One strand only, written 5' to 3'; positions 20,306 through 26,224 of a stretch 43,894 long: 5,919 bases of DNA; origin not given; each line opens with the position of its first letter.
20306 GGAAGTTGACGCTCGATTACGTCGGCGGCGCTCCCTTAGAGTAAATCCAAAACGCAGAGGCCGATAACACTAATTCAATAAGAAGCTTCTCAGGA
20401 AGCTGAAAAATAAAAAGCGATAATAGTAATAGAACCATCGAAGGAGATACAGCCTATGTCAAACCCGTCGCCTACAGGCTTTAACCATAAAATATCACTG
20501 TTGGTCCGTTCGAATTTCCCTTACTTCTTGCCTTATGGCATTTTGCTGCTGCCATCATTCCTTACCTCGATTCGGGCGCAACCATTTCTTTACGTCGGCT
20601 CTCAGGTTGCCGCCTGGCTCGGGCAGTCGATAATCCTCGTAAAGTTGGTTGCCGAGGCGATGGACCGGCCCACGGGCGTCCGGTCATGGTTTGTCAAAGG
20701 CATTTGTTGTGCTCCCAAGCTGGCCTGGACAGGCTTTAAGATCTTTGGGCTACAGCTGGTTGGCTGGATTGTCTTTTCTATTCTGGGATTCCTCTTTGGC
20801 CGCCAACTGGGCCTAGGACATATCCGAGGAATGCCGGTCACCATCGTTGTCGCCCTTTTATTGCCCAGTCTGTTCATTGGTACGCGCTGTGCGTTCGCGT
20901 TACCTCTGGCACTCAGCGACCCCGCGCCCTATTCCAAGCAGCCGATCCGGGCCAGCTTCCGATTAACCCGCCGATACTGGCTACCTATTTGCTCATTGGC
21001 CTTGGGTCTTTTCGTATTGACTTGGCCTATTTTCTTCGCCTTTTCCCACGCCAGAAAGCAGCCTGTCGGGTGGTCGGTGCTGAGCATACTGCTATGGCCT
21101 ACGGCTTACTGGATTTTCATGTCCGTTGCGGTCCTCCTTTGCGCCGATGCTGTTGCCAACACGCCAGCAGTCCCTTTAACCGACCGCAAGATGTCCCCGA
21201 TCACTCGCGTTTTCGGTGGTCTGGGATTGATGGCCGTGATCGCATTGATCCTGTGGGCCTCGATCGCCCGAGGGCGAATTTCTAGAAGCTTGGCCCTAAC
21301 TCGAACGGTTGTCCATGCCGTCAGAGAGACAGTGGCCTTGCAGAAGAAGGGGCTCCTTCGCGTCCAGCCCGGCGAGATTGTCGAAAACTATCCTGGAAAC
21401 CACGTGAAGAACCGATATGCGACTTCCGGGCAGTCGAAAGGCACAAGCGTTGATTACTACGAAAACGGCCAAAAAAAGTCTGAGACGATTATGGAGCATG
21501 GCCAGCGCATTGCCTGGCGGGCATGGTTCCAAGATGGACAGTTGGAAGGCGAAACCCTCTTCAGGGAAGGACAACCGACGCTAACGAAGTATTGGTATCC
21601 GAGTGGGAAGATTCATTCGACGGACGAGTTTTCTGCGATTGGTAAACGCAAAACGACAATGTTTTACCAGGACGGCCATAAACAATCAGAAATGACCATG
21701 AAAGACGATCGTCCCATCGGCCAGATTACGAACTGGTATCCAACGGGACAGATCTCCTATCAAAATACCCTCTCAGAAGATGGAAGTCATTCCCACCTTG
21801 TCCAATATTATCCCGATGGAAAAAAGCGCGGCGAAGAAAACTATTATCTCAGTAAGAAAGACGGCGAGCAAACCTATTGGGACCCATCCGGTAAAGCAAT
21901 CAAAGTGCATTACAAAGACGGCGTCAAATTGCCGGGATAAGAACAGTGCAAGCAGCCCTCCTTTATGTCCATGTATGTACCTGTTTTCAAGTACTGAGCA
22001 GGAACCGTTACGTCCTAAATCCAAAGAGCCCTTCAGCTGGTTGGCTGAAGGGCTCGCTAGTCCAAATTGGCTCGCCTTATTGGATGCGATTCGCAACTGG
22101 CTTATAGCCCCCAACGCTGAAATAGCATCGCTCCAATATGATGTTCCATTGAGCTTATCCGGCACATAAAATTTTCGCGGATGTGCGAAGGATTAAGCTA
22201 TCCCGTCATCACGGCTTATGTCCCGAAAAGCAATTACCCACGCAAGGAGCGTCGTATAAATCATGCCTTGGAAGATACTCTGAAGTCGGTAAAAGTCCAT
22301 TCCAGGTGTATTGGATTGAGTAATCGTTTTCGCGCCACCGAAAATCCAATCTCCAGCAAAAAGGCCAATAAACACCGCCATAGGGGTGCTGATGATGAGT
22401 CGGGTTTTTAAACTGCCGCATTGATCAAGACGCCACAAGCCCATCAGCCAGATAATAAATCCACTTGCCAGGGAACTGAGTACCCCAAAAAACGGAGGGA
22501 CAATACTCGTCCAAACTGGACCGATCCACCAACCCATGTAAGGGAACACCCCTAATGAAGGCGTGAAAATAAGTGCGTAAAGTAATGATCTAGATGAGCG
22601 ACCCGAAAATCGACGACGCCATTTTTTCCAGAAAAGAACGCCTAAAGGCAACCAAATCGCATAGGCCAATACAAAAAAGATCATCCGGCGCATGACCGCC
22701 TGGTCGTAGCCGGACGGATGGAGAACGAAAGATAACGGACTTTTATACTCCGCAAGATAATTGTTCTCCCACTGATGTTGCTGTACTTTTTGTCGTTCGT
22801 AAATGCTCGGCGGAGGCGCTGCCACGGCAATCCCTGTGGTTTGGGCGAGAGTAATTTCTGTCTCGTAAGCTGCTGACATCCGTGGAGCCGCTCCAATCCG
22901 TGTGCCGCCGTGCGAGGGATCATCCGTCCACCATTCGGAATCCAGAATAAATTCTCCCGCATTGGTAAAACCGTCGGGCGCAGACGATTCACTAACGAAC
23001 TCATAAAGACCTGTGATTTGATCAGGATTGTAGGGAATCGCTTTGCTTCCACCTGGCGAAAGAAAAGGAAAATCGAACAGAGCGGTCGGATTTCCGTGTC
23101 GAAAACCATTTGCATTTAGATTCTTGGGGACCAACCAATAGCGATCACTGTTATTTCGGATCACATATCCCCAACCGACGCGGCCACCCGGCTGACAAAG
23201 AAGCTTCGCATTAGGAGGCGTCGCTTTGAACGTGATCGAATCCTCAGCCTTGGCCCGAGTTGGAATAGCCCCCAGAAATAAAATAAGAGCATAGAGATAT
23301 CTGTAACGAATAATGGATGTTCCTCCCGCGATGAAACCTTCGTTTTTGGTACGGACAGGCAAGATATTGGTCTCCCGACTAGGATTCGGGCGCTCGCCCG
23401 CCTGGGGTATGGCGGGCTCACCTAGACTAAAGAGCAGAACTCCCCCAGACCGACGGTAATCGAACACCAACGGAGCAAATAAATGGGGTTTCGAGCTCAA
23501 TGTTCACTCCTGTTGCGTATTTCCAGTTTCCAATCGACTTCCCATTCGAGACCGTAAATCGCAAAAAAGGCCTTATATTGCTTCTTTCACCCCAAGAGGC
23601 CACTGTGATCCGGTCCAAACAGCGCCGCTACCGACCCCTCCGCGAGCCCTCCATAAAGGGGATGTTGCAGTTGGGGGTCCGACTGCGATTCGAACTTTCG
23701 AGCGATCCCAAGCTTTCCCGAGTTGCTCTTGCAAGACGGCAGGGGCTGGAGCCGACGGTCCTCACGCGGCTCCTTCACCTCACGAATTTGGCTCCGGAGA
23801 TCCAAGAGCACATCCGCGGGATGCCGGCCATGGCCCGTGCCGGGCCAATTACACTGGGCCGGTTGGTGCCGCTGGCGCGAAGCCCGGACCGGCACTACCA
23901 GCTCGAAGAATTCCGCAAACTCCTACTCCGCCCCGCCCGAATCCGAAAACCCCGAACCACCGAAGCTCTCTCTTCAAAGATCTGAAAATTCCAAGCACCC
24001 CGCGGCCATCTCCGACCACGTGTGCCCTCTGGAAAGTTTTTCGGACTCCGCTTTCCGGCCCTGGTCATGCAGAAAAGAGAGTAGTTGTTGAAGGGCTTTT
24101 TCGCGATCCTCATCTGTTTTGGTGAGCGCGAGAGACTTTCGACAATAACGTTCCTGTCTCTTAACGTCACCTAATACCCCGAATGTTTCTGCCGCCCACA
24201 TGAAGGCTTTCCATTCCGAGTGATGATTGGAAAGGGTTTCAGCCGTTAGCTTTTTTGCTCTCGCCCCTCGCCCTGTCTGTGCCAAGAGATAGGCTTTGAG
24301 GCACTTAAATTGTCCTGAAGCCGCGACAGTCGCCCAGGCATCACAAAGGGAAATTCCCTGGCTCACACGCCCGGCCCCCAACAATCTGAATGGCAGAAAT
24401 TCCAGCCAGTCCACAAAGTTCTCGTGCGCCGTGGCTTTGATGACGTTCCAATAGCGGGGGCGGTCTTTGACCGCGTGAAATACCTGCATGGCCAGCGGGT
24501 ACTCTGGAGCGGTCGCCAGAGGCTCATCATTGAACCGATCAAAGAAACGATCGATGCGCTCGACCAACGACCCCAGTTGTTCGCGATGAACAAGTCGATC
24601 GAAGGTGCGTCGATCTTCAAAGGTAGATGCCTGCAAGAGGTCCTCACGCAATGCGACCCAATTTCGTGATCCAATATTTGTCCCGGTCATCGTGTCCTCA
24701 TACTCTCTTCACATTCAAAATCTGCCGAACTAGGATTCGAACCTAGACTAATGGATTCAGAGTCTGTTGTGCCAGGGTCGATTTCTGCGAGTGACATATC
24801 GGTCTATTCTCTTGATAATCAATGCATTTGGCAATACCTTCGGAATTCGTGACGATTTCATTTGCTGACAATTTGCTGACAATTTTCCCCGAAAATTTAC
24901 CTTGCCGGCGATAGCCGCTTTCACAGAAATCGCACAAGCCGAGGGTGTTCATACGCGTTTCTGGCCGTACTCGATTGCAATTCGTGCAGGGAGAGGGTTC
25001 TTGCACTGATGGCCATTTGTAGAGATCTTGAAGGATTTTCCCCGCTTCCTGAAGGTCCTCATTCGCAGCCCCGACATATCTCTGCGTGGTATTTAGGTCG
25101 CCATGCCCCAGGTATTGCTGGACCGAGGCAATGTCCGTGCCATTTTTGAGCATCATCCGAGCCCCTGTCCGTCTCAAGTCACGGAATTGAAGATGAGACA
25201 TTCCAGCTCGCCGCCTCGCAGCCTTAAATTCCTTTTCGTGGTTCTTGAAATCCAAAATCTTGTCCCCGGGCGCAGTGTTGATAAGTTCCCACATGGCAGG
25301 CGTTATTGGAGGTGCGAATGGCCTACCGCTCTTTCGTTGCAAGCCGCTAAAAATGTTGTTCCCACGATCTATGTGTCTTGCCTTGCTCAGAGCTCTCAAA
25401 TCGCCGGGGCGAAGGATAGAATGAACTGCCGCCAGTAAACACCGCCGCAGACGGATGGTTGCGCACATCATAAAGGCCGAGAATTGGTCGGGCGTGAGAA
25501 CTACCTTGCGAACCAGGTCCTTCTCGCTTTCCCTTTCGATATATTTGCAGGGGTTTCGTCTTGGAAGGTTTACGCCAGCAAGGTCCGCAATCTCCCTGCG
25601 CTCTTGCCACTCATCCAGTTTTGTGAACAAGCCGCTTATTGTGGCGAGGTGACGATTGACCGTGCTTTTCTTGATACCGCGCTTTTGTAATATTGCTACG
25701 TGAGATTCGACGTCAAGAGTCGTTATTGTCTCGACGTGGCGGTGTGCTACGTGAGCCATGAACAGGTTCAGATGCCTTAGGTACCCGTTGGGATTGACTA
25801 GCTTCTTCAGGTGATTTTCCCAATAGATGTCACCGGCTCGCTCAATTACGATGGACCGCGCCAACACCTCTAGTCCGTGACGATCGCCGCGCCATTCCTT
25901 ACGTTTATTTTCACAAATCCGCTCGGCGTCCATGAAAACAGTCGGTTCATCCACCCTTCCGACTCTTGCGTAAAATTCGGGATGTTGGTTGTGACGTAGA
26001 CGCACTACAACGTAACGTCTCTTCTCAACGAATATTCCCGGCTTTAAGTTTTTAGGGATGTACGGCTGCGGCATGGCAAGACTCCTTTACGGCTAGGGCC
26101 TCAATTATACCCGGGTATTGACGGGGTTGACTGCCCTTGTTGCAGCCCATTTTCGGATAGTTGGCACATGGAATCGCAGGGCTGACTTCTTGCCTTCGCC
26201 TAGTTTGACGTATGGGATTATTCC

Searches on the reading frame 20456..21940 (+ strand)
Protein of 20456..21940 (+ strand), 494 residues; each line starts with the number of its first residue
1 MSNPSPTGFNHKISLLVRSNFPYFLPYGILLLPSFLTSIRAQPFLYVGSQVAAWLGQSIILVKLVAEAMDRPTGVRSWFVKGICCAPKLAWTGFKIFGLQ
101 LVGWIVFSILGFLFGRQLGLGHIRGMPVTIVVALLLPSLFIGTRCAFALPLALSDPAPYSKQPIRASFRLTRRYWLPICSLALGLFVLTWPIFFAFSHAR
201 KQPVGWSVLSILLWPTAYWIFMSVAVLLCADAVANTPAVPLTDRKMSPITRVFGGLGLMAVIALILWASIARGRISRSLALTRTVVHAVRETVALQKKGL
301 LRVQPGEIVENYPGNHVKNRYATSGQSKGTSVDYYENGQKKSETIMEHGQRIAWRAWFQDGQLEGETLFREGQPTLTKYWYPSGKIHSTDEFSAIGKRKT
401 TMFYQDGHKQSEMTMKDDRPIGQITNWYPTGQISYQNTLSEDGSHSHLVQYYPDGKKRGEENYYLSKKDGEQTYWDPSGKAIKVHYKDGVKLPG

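Call 6: search_protein_families(library=pfam, proteins=[window:20456-21940:+], max_evalue=0.0001)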
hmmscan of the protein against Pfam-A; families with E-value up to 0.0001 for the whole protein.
window:20456-21940:+ (494 aa): 1 family
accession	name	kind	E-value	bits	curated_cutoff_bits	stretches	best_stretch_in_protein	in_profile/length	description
PF07661.19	MORN_2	-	4.5e-13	48.3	29.6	0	329-344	3-18/22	MORN repeat variant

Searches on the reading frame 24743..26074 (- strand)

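Call 6: search_protein_families(library=pfam, proteins=[window:24743-26074:-], max_evalue=0.0001)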
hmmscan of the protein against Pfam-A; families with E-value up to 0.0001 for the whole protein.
window:24743-26074:- (443 aa): 3 families
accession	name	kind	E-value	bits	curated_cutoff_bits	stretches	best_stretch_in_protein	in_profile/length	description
PF00589.27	Phage_integrase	-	3.9e-14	53.2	27.1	1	195-337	5-169/172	Phage integrase family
PF02899.23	Phage_int_SAM_1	-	8e-06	26.5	22.3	1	98-151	22-77/83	Phage integrase, N-terminal SAM-like domain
PF24624.1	Int_N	-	4.1e-05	24.7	27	0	82-158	10-86/100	Phage integrase, N-terminal domain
